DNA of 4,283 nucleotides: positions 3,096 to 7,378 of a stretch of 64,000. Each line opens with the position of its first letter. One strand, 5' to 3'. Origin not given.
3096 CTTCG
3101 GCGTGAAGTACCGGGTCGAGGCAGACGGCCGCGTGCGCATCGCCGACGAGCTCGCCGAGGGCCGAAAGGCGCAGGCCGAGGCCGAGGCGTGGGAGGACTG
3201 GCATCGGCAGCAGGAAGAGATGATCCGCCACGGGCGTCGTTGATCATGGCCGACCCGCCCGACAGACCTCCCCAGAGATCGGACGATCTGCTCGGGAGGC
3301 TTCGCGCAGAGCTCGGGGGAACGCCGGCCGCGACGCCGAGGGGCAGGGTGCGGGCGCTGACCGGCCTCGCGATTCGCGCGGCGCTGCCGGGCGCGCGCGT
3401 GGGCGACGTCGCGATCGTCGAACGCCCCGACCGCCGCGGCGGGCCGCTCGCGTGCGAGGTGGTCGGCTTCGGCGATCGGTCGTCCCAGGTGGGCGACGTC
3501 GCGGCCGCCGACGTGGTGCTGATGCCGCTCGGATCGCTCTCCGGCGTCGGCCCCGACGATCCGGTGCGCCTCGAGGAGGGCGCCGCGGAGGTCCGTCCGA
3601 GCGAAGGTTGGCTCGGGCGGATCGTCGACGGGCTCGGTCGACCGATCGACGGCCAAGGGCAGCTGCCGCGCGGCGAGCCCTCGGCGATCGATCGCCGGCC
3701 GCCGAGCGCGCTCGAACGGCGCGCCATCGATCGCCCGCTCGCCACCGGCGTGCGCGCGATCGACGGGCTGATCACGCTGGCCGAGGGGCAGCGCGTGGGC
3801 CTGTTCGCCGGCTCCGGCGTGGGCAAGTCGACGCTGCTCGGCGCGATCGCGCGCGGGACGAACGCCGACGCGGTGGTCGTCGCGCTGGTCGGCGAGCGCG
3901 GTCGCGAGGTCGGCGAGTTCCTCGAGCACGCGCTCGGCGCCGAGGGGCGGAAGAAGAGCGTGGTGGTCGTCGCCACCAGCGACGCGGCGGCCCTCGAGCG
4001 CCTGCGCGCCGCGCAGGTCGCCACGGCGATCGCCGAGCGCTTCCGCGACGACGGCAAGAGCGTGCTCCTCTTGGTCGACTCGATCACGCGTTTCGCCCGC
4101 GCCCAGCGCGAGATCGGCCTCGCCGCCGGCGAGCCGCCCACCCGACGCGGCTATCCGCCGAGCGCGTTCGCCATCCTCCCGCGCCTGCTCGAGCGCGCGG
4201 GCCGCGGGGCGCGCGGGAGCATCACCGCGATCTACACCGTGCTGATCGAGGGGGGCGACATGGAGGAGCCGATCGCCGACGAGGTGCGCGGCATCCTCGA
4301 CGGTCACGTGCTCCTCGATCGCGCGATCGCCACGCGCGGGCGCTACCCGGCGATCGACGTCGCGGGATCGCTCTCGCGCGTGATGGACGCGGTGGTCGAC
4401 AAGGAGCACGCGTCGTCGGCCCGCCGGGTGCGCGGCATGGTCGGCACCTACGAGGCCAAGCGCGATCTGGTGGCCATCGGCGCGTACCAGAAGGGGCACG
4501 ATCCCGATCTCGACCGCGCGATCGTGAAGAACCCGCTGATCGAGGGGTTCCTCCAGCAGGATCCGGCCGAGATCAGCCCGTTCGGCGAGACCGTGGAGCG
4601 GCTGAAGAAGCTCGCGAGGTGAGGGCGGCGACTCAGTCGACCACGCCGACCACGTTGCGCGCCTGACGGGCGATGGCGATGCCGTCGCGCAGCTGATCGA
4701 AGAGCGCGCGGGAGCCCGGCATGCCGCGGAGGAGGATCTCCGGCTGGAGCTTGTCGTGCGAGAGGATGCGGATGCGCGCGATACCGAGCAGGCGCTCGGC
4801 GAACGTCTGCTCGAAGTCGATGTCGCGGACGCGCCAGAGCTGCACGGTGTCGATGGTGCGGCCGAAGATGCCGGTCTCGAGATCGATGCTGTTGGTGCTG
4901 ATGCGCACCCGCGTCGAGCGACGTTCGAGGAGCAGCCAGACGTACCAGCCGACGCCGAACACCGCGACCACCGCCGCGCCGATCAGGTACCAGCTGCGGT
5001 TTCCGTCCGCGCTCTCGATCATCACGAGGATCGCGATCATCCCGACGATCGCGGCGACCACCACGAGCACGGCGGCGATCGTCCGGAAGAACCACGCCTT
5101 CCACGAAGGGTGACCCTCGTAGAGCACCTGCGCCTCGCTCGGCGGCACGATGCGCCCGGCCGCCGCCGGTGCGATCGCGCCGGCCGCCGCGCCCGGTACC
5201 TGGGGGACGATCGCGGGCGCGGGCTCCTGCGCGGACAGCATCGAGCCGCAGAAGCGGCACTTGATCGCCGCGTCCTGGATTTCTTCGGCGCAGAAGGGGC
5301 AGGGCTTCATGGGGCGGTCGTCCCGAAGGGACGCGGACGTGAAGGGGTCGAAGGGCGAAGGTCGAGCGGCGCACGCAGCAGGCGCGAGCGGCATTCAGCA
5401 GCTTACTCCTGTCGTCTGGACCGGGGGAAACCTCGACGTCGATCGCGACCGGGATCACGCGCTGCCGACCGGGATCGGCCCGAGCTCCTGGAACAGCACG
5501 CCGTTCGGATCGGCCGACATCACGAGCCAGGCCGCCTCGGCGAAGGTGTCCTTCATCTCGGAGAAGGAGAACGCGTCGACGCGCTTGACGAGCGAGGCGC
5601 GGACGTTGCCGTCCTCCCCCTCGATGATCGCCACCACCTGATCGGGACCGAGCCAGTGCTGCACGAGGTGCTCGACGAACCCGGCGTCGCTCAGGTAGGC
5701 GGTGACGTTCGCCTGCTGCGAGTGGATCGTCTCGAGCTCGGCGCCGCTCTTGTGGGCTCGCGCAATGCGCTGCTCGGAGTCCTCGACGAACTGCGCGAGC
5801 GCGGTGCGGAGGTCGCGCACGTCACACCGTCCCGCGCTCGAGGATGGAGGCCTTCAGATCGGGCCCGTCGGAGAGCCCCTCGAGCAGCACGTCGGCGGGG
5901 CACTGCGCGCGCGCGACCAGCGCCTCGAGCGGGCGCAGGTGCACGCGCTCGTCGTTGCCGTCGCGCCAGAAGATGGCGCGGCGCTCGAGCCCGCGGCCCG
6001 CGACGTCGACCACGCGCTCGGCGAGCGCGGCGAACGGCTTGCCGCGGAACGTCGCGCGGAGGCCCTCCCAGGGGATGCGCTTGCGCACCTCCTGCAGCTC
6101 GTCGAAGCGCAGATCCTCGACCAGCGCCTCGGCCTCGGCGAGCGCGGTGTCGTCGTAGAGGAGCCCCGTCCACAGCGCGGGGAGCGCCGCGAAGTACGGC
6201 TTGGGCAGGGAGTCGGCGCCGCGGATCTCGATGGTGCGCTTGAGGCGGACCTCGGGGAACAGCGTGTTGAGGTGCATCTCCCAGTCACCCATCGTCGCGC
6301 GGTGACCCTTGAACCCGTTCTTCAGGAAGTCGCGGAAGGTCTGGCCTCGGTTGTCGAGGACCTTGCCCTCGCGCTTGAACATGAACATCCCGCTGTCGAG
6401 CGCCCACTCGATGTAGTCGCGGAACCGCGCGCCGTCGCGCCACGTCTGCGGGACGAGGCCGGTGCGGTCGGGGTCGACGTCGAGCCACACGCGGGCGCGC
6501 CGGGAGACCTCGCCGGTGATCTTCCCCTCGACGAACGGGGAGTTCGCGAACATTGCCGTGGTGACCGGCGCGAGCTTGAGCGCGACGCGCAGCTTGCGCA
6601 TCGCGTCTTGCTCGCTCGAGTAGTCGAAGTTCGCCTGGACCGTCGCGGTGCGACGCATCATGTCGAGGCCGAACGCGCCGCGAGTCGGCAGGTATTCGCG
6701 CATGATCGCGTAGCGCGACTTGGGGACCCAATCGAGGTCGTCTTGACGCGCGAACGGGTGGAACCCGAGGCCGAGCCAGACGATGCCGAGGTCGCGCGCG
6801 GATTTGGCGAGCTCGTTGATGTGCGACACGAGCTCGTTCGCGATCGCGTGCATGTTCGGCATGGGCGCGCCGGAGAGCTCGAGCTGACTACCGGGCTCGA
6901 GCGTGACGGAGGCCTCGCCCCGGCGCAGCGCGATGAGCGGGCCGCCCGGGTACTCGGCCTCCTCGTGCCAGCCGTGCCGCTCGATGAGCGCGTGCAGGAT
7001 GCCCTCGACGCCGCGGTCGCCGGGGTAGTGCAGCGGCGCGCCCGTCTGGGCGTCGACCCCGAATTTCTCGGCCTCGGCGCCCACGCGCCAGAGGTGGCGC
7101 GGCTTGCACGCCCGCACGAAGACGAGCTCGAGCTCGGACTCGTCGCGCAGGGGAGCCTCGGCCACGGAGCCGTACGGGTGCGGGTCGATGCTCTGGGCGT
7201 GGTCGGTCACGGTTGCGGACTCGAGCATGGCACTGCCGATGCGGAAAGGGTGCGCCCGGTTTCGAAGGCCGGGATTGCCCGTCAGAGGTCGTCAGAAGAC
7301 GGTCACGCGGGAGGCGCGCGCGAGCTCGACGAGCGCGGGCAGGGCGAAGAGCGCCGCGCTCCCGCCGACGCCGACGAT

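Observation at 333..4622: Orphan FliI/SctN-type ATPase, apparently coupled to a zinc-ribbon membrane protein and a large secreted beta-propeller protein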

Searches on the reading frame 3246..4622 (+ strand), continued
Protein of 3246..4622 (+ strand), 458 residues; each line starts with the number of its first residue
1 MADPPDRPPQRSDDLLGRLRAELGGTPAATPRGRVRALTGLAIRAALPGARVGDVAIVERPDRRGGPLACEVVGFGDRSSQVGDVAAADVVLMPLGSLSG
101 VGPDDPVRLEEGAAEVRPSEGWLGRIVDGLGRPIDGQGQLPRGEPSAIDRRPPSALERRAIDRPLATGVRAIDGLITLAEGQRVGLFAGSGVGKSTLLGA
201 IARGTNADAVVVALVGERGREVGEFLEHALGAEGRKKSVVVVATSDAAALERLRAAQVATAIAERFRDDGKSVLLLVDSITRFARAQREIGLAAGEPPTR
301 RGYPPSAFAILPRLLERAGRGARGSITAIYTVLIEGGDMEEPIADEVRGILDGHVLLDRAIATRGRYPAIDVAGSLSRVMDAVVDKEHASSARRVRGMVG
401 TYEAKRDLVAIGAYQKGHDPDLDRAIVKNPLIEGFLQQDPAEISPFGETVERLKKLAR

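Call 91: list_cluster_members(proteins=[P0361, P0362, P0363, P0364, P0365, P0366, P0367, P0369, P0380, P0389])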
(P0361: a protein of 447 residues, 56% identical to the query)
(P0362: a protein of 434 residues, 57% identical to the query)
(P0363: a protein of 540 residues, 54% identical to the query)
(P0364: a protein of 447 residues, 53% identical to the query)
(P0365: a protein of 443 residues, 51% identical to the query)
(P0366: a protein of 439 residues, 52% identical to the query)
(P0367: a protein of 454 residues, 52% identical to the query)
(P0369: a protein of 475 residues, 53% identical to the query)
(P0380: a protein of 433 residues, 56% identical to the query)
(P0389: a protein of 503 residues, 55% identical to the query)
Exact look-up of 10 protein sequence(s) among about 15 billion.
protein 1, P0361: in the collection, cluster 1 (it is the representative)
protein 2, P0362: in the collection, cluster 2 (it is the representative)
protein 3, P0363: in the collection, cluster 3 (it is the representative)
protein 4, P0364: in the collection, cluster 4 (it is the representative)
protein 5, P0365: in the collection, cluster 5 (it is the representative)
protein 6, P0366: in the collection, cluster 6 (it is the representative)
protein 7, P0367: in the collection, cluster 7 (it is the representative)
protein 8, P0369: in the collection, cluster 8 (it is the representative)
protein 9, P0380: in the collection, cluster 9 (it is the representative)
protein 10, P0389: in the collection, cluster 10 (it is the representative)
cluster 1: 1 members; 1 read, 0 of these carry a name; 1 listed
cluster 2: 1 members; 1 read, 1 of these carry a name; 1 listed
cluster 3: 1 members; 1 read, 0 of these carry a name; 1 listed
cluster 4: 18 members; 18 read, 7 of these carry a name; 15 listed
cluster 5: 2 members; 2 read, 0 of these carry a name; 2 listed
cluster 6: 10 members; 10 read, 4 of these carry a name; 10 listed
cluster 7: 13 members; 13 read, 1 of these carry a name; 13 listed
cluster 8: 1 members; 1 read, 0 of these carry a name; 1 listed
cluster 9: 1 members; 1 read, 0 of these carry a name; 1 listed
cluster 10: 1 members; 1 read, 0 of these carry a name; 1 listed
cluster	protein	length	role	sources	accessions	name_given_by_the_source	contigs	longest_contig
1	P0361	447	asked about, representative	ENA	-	-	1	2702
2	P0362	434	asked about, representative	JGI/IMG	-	flagellum-specific ATP synthase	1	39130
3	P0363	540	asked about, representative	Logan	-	-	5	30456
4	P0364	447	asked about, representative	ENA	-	-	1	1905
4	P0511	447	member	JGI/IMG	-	flagellar protein export ATPase FliI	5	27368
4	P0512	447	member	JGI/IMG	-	flagellar protein export ATPase FliI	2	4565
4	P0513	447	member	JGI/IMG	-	flagellar protein export ATPase FliI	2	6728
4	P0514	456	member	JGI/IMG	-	flagellum-specific ATP synthase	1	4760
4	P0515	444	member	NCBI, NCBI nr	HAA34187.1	MAG TPA: flagellar protein export ATPase FliI [Firmicutes bacterium] | flagellar protein export ATPase FliI [Bacillota bacterium]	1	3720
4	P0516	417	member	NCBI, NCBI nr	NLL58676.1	MAG: flagellar protein export ATPase FliI, partial [Firmicutes bacterium] | flagellar protein export ATPase FliI [Bacillota bacterium]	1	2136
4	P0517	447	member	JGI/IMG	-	flagellar protein export ATPase FliI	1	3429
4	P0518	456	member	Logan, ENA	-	-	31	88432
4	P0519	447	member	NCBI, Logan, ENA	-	-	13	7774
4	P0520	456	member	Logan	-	-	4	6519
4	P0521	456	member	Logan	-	-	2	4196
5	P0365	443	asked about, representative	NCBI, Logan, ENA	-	-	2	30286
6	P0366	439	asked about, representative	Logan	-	-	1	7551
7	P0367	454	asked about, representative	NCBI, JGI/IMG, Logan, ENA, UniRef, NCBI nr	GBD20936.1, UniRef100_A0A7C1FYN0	Flagellum-specific ATP synthase [bacterium HR28] | FliI/YscN family ATPase n=1 Tax=Thermomicrobium roseum TaxID=500 RepID=A0A7C1FYN0_THERO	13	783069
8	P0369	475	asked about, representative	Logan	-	-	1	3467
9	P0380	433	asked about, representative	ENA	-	-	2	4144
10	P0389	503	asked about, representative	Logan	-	-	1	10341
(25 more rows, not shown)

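Call 92: find_encoding_contigs(protein=P0362, flank=10000, max_places=1)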
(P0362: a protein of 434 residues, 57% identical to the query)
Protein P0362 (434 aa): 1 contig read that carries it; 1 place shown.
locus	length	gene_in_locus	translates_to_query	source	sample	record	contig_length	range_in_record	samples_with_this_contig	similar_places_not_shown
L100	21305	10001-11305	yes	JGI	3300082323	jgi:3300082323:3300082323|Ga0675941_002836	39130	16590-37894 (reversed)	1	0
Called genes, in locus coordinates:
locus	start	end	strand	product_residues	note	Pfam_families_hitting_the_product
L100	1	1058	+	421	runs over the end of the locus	-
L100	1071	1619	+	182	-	-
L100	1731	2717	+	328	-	PF01025:GrpE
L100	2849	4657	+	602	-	PF00012:HSP70, PF06723:MreB_Mbl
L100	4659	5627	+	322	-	PF02163:Peptidase_M50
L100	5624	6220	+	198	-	-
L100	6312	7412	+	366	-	PF04055:Radical_SAM, PF13186:SPASM (weak)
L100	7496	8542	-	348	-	PF00814:TsaD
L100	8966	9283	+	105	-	PF00085:Thioredoxin, PF13098:Thioredoxin_2, PF13905:Thioredoxin_8 (faint), PF07449:HyaE (weak)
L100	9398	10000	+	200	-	PF02108:FliH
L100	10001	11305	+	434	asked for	PF00006:ATP-synt_ab, PF18269:T3SS_ATPase_C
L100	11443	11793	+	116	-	-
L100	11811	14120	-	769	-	PF02810:SEC-C (weak)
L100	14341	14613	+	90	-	PF02597:ThiS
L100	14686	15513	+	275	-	PF01791:DeoC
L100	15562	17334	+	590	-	PF02730:AFOR_N, PF01314:AFOR_C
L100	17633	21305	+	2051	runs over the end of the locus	PF13205:Big_5, PF11974:bMG3 (weak), PF01835:MG2, PF07703:A2M_BRD, PF00207:A2M, PF07678:TED_complement, PF17973:bMG10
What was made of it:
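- The low-GC relative L100 has grpE-dnaK 5 kb away (call 92).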

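Call 93: search_protein_families(library=pfam, proteins=[L100:9398-10000:+, L100:11443-11793:+, L100:1071-1619:+, L100:5624-6220:+, L100:11811-14120:-], max_evalue=0.1)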
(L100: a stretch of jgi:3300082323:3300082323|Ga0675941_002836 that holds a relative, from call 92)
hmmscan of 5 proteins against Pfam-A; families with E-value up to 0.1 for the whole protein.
L100:9398-10000:+ (200 aa): 1 family
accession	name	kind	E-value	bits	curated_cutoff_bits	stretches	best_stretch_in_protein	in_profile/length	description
PF02108.21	FliH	-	7.9e-13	48.9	24.1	1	72-187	9-122/128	Flagellar assembly protein FliH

L100:11443-11793:+ (116 aa): 3 families
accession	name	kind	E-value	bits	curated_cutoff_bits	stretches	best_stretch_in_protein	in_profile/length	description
PF12651.13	RHH_3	-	0.046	14.1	21.6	0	26-51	17-42/44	Ribbon-helix-helix domain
PF06017.19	Myosin_TH1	-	0.047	13.8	31.1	1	28-52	87-113/185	Unconventional myosin tail, actin- and lipid-binding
PF19742.4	DUF6231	-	0.052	14.6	35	1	46-85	50-89/145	Family of unknown function (DUF6231)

L100:1071-1619:+ (182 aa): 1 family
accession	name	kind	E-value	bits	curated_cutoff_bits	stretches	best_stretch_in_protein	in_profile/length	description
PF08378.17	NERD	-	0.046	14.7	22.1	1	91-147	41-95/111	Nuclease-related domain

L100:5624-6220:+ (198 aa): 8 families
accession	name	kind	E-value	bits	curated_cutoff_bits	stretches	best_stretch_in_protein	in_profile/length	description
PF00684.25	DnaJ_CXXCXGXG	-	0.021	15.5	32.7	1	9-74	1-61/65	DnaJ central domain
PF19898.4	DUF6371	-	0.026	14.8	27.7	1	118-175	10-75/150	Domain of unknown function (DUF6371)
PF04647.20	AgrB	-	0.029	14.1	23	1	160-185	135-160/185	Accessory gene regulator B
PF12773.13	DZR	-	0.032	14.8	27.3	0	9-75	1-45/45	Double zinc ribbon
PF01529.25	DHHC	-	0.033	14.7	28.7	0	51-78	2-29/133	DHHC palmitoyltransferase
PF24677.1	DUF7657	-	0.037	13.2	26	1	131-189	303-363/401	Domain of unknown function (DUF7657)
PF01844.29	HNH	-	0.055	14.1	21.4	0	55-66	35-46/47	HNH endonuclease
PF13248.11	Zn_ribbon_3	-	0.06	13.3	27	1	56-75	4-23/26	zinc-ribbon domain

L100:11811-14120:- (769 aa): 9 families
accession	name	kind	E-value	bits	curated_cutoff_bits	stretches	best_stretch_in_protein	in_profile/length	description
PF02810.21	SEC-C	-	1.7e-07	31.4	20.4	1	748-765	2-19/19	SEC-C motif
PF07719.23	TPR_2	-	0.0034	17.8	27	0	636-664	3-31/34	Tetratricopeptide repeat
PF12895.13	ANAPC3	-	0.009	16.7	27.2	1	652-692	7-47/82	Anaphase-promoting complex, cyclosome, subunit 3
PF13431.12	TPR_17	-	0.016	15.9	24.4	0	656-686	1-31/34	Tetratricopeptide repeat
PF00515.34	TPR_1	-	0.018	15.3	27.8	0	636-665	3-32/34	Tetratricopeptide repeat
PF21670.2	HOOK_N_NuMA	-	0.018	15.3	27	1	253-317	54-120/152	NuMA N-terminal hook domain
PF13580.11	SIS_2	-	0.075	13.5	27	0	201-262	36-94/138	SIS domain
PF25063.1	ARM_TT21_C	-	0.075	13.3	35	0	639-687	100-148/209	Tetratricopeptide repeat protein 21 C-terminal ARM domain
PF13181.12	TPR_8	-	0.094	13.4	25.7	0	636-662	3-29/34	Tetratricopeptide repeat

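Call 109: search_solved_structures(query=A3, max_evalue=1)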
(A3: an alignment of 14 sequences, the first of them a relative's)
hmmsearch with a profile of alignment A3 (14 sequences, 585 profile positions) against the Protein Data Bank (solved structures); distinct sequences matched with E-value up to 1: 123 (the best 60 are shown).
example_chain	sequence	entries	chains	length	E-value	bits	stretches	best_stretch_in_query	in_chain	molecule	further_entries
8tzk_E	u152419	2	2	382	0.00024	23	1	278-493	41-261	Peptidase M23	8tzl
4lin_A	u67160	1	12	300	0.00031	22.7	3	277-402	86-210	Tail needle protein gp26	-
6gap_A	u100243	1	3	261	0.00068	21.6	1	277-393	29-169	Outer capsid protein sigma-1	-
8qv2_Sc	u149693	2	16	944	0.00069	21.5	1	240-432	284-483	Spindle pole body component 110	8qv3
6gaj_A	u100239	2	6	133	0.00078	21.4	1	230-350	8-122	Outer capsid protein sigma-1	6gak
6gao_A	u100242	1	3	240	0.00083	21.3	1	231-362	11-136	Outer capsid protein sigma-1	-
4xa6_A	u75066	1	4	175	0.00098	21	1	262-374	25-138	Gp7-MYH7(1777-1855)-EB1 chimera protein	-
2d3e_A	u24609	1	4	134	0.0018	20.2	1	278-388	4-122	General control protein GCN4 and Tropomyosin 1 alpha chain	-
4zxq_A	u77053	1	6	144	0.0023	19.8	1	297-398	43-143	Tail needle protein gp26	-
7ogt_A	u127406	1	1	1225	0.003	19.4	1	231-430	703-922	Structural maintenance of chromosomes protein 1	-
2poh_A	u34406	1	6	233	0.0038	19.1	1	297-402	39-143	Head completion protein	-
4zkp_A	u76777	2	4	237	0.0039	19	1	297-402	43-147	Tail needle protein gp26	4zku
1c1g_A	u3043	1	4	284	0.004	19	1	253-388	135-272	TROPOMYOSIN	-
3c9i_A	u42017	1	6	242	0.0041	19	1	297-402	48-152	Tail needle protein gp26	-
2efr_A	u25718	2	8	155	0.0048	18.8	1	278-400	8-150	General control protein GCN4 and Tropomyosin 1 alpha chain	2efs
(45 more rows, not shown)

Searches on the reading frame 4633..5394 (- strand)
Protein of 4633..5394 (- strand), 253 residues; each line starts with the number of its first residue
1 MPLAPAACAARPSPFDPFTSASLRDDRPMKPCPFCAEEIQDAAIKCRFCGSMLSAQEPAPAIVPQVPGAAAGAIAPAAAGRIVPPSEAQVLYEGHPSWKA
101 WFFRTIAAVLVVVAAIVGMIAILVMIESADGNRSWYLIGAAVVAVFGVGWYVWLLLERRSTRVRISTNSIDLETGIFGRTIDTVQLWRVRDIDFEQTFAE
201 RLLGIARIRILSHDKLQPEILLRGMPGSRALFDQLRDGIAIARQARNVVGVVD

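Call 51: search_protein_families(library=pfam, proteins=[window:4633-5394:-], max_evalue=0.01)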
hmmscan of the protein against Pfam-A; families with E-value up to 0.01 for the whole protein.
window:4633-5394:- (253 aa): 2 families
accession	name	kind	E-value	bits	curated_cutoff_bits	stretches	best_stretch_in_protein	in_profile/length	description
PF03703.20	bPH_2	-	1.8e-09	38.1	22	1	159-231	2-74/78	Bacterial PH domain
PF13240.11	Zn_Ribbon_1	-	0.0069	16.6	25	0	32-52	2-22/23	zinc-ribbon domain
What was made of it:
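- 4633..5394 (-): Convergent neighbour that bounds the run: a 253-aa protein with a weak, sub-threshold N-terminal zinc-ribbon match and a bacterial PH (bPH_2) domain. It is not part of any ATPase system. PF03703 with E = 1.8e-09; PF13240 is weak (call 51).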

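Call 75: search_protein_families(library=ncbifam, proteins=[window:4633-5394:-], max_evalue=0.01)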
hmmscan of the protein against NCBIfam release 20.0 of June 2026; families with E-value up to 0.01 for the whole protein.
window:4633-5394:- (253 aa): 0 families

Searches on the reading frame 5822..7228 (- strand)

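Call 51: search_protein_families(library=pfam, proteins=[window:5822-7228:-], max_evalue=0.01)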
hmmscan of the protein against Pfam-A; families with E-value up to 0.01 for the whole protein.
window:5822-7228:- (468 aa): 1 family
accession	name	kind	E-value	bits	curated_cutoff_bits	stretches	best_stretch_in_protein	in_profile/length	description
PF04107.18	GCS2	-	1.3e-62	212.3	21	1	96-366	27-282/291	Glutamate-cysteine ligase family 2(GCS2)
